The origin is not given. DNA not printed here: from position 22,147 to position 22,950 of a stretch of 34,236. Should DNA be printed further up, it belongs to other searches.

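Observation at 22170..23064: Group I intron in an archaeal 23S rRNA carrying a PD-(D/E)xK-like ORF instead of a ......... endonuclease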

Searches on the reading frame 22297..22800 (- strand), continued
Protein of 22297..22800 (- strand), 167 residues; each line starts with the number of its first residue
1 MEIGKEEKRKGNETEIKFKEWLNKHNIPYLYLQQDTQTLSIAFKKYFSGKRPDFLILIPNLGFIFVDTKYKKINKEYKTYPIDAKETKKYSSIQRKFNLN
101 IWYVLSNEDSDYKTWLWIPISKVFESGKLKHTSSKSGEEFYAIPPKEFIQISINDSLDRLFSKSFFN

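Call 55: fold_search(model_id=the predicted structure, library=pdb)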
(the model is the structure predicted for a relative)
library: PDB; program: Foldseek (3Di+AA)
matches with E <= 10: 679; with E <= 0.001: 24
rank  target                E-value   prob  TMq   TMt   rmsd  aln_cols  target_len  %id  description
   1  2wcw_D                1.6e-05  1.00  0.47  0.60   4.8       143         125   14  1.6A resolution structure of Archaeoglobus fulgidus Hjc, a Holliday junction resolvase from an archaeal hyperthermophi (released 2009-03-24)
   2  2wcw_A                1.7e-05  1.00  0.46  0.57   6.0       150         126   11  1.6A resolution structure of Archaeoglobus fulgidus Hjc, a Holliday junction resolvase from an archaeal hyperthermophi (released 2009-03-24)
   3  2wj0_A                3.4e-05  1.00  0.52  0.66   4.2       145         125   14  Crystal structures of Holliday junction resolvases from Archaeoglobus fulgidus bound to DNA substrate (released 2009-05-26)
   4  2wcw_B                3.4e-05  1.00  0.46  0.59   5.0       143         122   13  1.6A resolution structure of Archaeoglobus fulgidus Hjc, a Holliday junction resolvase from an archaeal hyperthermophi (released 2009-03-24)
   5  2w8m_B                4.6e-05  1.00  0.44  0.44   7.0       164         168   14  Structure of D212, a nuclease from a fusselovirus. (released 2009-02-03)
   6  2wcw_C                4.9e-05  1.00  0.48  0.62   4.7       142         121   13  1.6A resolution structure of Archaeoglobus fulgidus Hjc, a Holliday junction resolvase from an archaeal hyperthermophi (released 2009-03-24)
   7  2wiw_B                6.8e-05  1.00  0.53  0.66   4.4       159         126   12  Crystal structures of Holliday junction resolvases from Archaeoglobus fulgidus bound to DNA substrate (released 2009-05-26)
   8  2wcz_B                7.7e-05  1.00  0.44  0.61   4.2       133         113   13  1.6A resolution structure of Archaeoglobus fulgidus Hjc, a Holliday junction resolvase from an archaeal hyperthermophi (released 2009-03-24)
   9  9qcc_M                1.2e-04  1.00  0.45  0.20   6.6       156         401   13  Activated XauSPARDA filament assembly with bound dsDNA substrate (released 2025-12-17)
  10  2wcz_A                1.4e-04  1.00  0.47  0.61   6.1       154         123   12  1.6A resolution structure of Archaeoglobus fulgidus Hjc, a Holliday junction resolvase from an archaeal hyperthermophi (released 2009-03-24)
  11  2wiz_A                1.5e-04  1.00  0.49  0.62   5.9       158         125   13  Crystal structures of Holliday junction resolvases from Archaeoglobus fulgidus bound to DNA substrate (released 2009-05-26)
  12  2eo0_A                1.8e-04  1.00  0.46  0.55   5.1       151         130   10  Crystal Structure of Holliday Junction Resolvase ST1444 (released 2007-10-02)
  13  2wiw_A                2.3e-04  1.00  0.46  0.61   5.0       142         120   12  Crystal structures of Holliday junction resolvases from Archaeoglobus fulgidus bound to DNA substrate (released 2009-05-26)
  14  2eo0_B                2.6e-04  1.00  0.46  0.58   4.6       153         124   14  Crystal Structure of Holliday Junction Resolvase ST1444 (released 2007-10-02)
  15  2wiz_B                2.8e-04  1.00  0.44  0.57   4.4       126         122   13  Crystal structures of Holliday junction resolvases from Archaeoglobus fulgidus bound to DNA substrate (released 2009-05-26)
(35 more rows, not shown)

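Call 64: list_cluster_members(proteins=[P0131, P0134, P0145, P0158, P0162, P0174, P0190, P0182, P0214, P0238])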
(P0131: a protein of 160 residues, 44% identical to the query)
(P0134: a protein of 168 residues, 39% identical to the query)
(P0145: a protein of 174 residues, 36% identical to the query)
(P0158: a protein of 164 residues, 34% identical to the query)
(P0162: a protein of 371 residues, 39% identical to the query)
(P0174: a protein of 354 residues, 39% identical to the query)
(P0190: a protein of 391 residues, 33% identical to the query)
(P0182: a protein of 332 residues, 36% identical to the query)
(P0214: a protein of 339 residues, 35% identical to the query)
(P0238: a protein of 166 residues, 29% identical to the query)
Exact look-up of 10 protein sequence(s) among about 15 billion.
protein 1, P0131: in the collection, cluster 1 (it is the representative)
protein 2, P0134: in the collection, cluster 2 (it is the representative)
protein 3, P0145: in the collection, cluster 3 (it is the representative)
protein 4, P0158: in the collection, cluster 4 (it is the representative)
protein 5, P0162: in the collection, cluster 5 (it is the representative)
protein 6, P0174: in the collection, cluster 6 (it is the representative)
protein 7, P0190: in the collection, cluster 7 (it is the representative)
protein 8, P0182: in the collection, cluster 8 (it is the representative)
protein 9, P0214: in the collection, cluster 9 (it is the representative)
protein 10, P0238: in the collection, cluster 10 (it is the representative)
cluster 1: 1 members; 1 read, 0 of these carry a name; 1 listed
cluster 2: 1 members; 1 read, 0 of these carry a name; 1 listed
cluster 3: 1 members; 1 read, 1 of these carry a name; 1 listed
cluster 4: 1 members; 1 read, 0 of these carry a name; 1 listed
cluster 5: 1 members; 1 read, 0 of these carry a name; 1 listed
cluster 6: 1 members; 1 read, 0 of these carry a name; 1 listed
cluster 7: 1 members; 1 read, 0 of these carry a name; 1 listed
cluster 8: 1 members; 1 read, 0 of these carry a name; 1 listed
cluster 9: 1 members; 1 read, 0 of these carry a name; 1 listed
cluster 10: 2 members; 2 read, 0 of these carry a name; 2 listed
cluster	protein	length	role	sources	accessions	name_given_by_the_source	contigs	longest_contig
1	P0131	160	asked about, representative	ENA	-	-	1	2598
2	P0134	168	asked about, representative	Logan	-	-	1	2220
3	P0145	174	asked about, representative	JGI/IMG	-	hypothetical protein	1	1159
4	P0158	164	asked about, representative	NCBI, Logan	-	-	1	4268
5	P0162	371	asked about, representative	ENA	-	-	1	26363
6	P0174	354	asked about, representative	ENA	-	-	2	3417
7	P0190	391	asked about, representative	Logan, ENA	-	-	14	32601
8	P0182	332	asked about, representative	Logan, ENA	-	-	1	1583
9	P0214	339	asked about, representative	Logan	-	-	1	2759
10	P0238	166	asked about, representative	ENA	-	-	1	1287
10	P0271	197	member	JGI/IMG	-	-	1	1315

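Call 65: find_encoding_contigs(protein=P0190, flank=4000, max_places=3)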
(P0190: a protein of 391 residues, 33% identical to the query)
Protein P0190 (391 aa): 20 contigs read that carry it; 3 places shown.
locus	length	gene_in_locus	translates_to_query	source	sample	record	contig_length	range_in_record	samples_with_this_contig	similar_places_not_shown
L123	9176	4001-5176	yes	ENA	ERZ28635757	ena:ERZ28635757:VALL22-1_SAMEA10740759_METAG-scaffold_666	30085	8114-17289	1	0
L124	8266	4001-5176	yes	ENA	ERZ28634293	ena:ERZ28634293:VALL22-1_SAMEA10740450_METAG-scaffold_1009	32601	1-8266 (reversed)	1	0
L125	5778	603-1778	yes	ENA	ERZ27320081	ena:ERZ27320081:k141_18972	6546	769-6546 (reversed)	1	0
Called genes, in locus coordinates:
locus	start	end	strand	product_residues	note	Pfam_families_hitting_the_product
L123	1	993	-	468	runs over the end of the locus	PF00772:DnaB, PF03796:DnaB_C, PF13481:AAA_25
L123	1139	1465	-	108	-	-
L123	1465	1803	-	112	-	-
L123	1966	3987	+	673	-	PF00270:DEAD (faint), PF04851:ResIII, PF17757:UvrB_inter, PF27431:UvrB_3rd, PF00271:Helicase_C, PF12344:UvrB, PF02151:UVR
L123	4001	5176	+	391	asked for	-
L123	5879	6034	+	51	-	-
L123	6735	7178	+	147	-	-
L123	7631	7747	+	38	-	-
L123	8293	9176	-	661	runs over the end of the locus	PF01145:Band_7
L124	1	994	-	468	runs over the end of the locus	PF00772:DnaB, PF03796:DnaB_C, PF13481:AAA_25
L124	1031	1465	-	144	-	-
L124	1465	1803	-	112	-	-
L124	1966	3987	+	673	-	PF00270:DEAD (faint), PF04851:ResIII, PF17757:UvrB_inter, PF27431:UvrB_3rd, PF00271:Helicase_C, PF12344:UvrB, PF02151:UVR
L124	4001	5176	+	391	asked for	-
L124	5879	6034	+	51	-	-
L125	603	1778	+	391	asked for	-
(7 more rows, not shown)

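Call 66: find_encoding_contigs(protein=P0158, flank=3000, max_places=2)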
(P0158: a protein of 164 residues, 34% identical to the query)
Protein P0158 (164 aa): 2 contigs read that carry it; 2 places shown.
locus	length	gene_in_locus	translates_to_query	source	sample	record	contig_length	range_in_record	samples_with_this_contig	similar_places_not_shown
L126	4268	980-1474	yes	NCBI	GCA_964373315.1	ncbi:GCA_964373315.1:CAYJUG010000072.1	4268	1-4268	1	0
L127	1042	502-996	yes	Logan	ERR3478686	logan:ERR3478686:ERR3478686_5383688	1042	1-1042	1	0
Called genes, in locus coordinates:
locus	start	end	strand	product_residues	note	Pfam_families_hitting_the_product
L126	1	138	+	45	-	?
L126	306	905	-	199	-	-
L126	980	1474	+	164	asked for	-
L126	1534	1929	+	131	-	-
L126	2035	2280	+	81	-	PF04070:DUF378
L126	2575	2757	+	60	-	-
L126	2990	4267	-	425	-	?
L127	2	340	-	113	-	?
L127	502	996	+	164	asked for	-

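Call 69: search_protein_families(library=ncbifam, alignment_id=A2, max_evalue=0.01)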
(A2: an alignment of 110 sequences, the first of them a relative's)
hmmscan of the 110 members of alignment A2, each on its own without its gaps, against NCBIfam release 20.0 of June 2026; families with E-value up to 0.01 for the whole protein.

A. member 1, P0001 (167 aa): 1 family
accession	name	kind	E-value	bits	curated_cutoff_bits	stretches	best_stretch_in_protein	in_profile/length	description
NF038001.1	HYExAFE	subfamily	0.0033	17.3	60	1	11-79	3-67/166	HYExAFE family protein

B. families by the number of members that match (of 110 scanned): 9 families
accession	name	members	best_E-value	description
NF038001.1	HYExAFE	91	1.2e-09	HYExAFE family protein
NF058604.1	RtpA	1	8.7e-05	anti-TRAP protein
TIGR00348.1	hsdR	1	0.001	HsdR family type I site-specific deoxyribonuclease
NF002572.0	PRK02224.1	1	0.002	DNA double-strand break repair ATPase Rad50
NF051436.1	NheA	1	0.0039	non-hemolytic enterotoxin subunit A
NF009104.0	PRK12449.1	1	0.0057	acyl carrier protein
NF049881.1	FTN_0109_fam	1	0.0069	FTN_0109 family protein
NF009182.0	PRK12530.1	1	0.0071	RNA polymerase sigma factor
TIGR03047.1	PS_II_psb28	1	0.0093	photosystem II reaction center protein Psb28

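Call 72: fold_search(model_id=the predicted structure, library=viral)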
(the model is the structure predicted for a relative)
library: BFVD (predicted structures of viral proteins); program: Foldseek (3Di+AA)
matches with E <= 10: 844; with E <= 0.001: 42
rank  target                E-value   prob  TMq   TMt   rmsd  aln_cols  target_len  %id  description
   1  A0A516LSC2            6.1e-08  1.00  0.66  0.69   4.1       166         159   17  (no name in the UniProt tables at hand)
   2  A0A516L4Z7            1.1e-06  1.00  0.58  0.61   5.2       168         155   17  (no name in the UniProt tables at hand)
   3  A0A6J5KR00            1.5e-06  1.00  0.57  0.65   4.6       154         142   12  Uncharacterized protein [uncultured Caudovirales phage]
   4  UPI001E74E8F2         2.2e-06  1.00  0.62  0.61   4.1       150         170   15  (no name look-up for this kind of identifier)
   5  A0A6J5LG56            2.2e-06  1.00  0.58  0.57   3.8       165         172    9  Uncharacterized protein [uncultured Caudovirales phage]
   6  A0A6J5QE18            3.4e-06  1.00  0.54  0.62   4.3       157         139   15  Uncharacterized protein [uncultured Caudovirales phage]
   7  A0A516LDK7            2.6e-05  1.00  0.52  0.57   4.2       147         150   11  (no name in the UniProt tables at hand)
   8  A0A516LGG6            5.6e-05  1.00  0.52  0.64   4.6       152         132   16  (no name in the UniProt tables at hand)
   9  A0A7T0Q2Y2            5.6e-05  1.00  0.49  0.55   4.9       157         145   10  (no name in the UniProt tables at hand)
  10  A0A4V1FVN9            6.3e-05  1.00  0.58  0.69   3.6       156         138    8  (no name in the UniProt tables at hand)
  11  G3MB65                6.3e-05  1.00  0.61  0.61   5.0       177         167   16  Gp685 [Bacillus phage G]
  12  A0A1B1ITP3            6.3e-05  1.00  0.50  0.59   4.2       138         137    9  (no name in the UniProt tables at hand)
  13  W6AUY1                7.2e-05  1.00  0.57  0.58   5.7       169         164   14  (no name in the UniProt tables at hand)
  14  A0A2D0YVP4            7.7e-05  1.00  0.53  0.59   5.4       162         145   15  (no name in the UniProt tables at hand)
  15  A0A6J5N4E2            1.1e-04  1.00  0.51  0.45   9.0       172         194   16  Uncharacterized protein [uncultured Caudovirales phage]
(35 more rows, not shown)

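Call 92: search_protein_families(library=padloc, proteins=[P0001, P0018, P0062, P0117, P0131, P0145, P0158], max_evalue=0.01)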
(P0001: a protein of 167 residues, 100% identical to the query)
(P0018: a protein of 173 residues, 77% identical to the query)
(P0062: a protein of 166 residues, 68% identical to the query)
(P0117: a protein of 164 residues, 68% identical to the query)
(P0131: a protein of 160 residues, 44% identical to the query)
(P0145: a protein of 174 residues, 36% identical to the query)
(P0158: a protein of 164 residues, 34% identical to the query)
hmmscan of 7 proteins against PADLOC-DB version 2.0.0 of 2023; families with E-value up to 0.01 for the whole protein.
P0001 (167 aa): 0 families

P0018 (173 aa): 0 families

P0062 (166 aa): 0 families

P0117 (164 aa): 0 families

P0131 (160 aa): 0 families

P0145 (174 aa): 0 families

P0158 (164 aa): 0 families

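Call 93: search_protein_families(library=phrogs, proteins=[P0001, P0018, P0062, P0117, P0131, P0145, P0158], max_evalue=0.01)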
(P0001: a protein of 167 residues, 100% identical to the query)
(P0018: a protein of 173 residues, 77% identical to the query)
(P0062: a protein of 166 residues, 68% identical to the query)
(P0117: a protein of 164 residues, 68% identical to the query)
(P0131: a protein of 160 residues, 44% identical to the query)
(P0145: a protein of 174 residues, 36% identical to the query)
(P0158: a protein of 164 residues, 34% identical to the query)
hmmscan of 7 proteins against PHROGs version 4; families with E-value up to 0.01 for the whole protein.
P0001 (167 aa): 1 family
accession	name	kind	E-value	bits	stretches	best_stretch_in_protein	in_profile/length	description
phrog_28481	-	unknown function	7e-08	33.6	1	11-98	20-104/165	-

P0018 (173 aa): 1 family
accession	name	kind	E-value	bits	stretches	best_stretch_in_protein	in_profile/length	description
phrog_28481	-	unknown function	1.9e-07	32.2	1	12-94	20-100/165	-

P0062 (166 aa): 1 family
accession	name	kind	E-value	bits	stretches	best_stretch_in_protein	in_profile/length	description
phrog_28481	-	unknown function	9.3e-06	26.7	1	18-95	27-102/165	-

P0117 (164 aa): 1 family
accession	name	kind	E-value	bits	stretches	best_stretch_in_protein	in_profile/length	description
phrog_28481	-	unknown function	2e-08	35.4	1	8-89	20-100/165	-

P0131 (160 aa): 1 family
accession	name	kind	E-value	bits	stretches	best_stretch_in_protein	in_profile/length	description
phrog_28481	-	unknown function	2.8e-05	25.1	1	14-95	24-104/165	-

P0145 (174 aa): 1 family
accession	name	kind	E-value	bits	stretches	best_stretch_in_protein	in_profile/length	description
phrog_28481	-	unknown function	7.3e-07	30.3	1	16-91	19-96/165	-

P0158 (164 aa): 1 family
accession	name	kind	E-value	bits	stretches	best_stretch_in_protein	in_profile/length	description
phrog_28481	-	unknown function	2e-09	38.6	1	8-91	20-103/165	-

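Call 94: search_dna_similar(query=P0001, collection=phages, mode=protein, max_evalue=0.001, max_rows=15)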
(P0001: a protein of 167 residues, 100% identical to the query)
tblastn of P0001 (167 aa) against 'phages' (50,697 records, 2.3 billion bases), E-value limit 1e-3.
No match.
